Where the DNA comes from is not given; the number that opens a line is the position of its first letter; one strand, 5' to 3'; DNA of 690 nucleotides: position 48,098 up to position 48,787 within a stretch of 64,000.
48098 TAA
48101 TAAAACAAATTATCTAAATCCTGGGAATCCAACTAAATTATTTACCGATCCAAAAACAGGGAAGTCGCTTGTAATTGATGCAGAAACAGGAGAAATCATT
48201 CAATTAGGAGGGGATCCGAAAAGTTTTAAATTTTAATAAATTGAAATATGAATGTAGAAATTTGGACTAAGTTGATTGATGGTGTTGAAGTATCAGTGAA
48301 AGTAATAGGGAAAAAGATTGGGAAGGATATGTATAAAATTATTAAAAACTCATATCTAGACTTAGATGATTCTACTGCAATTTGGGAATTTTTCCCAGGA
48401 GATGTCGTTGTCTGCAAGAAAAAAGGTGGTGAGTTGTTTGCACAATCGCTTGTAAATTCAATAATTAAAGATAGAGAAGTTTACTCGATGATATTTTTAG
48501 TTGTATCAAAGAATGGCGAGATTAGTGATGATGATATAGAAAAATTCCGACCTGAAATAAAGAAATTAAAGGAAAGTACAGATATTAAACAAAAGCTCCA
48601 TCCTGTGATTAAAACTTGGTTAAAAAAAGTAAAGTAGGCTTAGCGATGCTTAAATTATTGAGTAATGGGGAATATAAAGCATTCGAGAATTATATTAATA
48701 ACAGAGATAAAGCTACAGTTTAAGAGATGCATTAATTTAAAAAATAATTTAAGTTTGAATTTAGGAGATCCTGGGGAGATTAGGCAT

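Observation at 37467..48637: A 3589-aa Rhs-type polymorphic toxin with an N-terminal S8 subtilase and FG-GAP repeats, plus a downstream immunity-position ORF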

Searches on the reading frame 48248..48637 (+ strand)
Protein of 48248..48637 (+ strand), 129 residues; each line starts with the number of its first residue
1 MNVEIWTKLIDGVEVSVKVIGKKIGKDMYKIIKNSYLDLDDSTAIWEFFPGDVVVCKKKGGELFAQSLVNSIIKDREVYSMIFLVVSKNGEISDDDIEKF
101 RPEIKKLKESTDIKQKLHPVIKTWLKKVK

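Call 6: search_protein_families(library=pfam, proteins=[window:48248-48637:+], max_evalue=0.01)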
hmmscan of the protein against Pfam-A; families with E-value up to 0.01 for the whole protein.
window:48248-48637:+ (129 aa): 0 families

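Call 7: search_protein_families(library=ncbifam, proteins=[window:48248-48637:+], max_evalue=0.01)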
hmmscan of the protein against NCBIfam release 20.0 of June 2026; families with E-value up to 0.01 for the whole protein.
window:48248-48637:+ (129 aa): 0 families

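Call 8: search_protein_families(library=pfam, proteins=[window:48248-48634:+], max_evalue=10)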
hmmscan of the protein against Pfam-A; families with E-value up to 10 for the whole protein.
seq(129 aa): 2 families
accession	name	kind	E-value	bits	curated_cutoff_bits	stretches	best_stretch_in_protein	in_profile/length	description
PF24464.1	Ig_F54D1_6_2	-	0.034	14.4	27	1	70-113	39-83/159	F54D1.6, Ig-like domain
PF18002.7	T6_Ig_like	-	0.061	13.7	25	1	14-55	5-46/145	T6 antigen Ig like domain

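Call 17: find_encoding_contigs(protein=window:48248-48637:+, flank=3000, max_places=4)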
Protein window:48248-48637:+ (129 aa): 2 contigs read that carry it; 1 place shown.
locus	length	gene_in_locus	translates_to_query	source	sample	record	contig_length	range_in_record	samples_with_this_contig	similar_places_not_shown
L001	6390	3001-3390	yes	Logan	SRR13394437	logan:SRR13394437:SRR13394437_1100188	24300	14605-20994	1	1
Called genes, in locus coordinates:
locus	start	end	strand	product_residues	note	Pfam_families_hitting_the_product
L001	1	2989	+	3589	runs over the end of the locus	PF00082:Peptidase_S8, PF20148:DUF6531, PF05593:RHS_repeat, PF25023:TEN_YD-shell, PF25023:TEN_YD-shell, PF05593:RHS_repeat, PF25023:TEN_YD-shell, PF05593:RHS_repeat, +12 more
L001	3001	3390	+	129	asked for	-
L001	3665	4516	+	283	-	PF02384:N6_Mtase, PF05175:MTS, PF03602:Cons_hypoth95, PF06325:PrmA, PF13649:Methyltransf_25 (weak)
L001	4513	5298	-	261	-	PF01978:TrmB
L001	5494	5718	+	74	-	PF13560:HTH_31, PF12844:HTH_19, PF01381:HTH_3, PF13443:HTH_26 (weak)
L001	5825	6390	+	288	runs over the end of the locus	-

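Call 46: search_solved_structures(query=A3, max_evalue=10, show_alignments=1)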
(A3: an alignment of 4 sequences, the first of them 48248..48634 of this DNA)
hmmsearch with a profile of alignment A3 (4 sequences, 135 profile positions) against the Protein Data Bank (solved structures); distinct sequences matched with E-value up to 10: 14.
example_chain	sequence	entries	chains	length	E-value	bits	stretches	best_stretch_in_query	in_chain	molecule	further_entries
4fme_C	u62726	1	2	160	0.19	14.9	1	16-95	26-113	ADP-ribosylation factor 6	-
2a5d_A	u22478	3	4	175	0.2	14.9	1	16-95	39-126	ADP-ribosylation factor 6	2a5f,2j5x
1e0s_A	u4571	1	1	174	0.2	14.9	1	16-95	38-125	ADP-ribosylation factor 6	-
3n5c_A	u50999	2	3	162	0.2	14.8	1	17-95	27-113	ADP-ribosylation factor 6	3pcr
7xrd_A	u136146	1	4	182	0.22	14.7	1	16-95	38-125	ADP-ribosylation factor 6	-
5hzp_C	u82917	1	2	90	0.28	14.4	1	63-121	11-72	M protein, serotype 49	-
2a5g_A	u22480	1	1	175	0.43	13.7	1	17-95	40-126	ADP-ribosylation factor 6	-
2w83_A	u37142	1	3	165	0.47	13.6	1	17-95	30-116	ADP-RIBOSYLATION FACTOR 6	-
4kax_A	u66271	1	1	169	0.5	13.5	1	17-95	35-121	ADP-ribosylation factor 6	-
3vhx_A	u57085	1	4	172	0.51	13.5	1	17-95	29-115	ADP-ribosylation factor 6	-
7awy_A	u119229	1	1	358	0.6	13.3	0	32-55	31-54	Scone-R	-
2m7k_A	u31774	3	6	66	0.7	13.1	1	73-106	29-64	Calcium-binding protein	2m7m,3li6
4yzr_A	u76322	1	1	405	1.3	12.2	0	92-122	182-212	Polyketide biosynthesis cytochrome P450 PksS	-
3lvq_E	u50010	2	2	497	1.8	11.7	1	17-94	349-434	Arf-GAP with SH3 domain, ANK repeat and PH domain-containing protein 3, ADP-ribosylation f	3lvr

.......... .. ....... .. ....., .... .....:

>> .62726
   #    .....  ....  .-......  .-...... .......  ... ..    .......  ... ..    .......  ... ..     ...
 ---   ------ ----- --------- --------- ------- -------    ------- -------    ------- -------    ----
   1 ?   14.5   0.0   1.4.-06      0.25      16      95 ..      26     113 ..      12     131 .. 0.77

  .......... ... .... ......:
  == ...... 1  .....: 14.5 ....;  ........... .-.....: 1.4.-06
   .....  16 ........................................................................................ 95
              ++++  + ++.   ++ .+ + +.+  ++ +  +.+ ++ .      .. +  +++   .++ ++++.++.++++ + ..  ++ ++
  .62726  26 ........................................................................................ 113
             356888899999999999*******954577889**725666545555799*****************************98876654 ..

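Call 61: search_protein_families(library=phrogs, proteins=[window:48248-48637:+], max_evalue=0.01)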
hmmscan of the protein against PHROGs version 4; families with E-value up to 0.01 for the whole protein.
window:48248-48637:+ (129 aa): 0 families

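Call 102: find_related_loci(query=A3, collection=viral_contigs, flank=3000)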
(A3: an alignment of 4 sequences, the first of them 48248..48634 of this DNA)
Query A3 (129 aa) in viral_contigs; peptide patterns used: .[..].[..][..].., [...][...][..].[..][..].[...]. (x = any residue, [..] = any of these).
48 stretches matched a pattern, but none encodes a relative of the query by tblastn (E <= 1e-3).
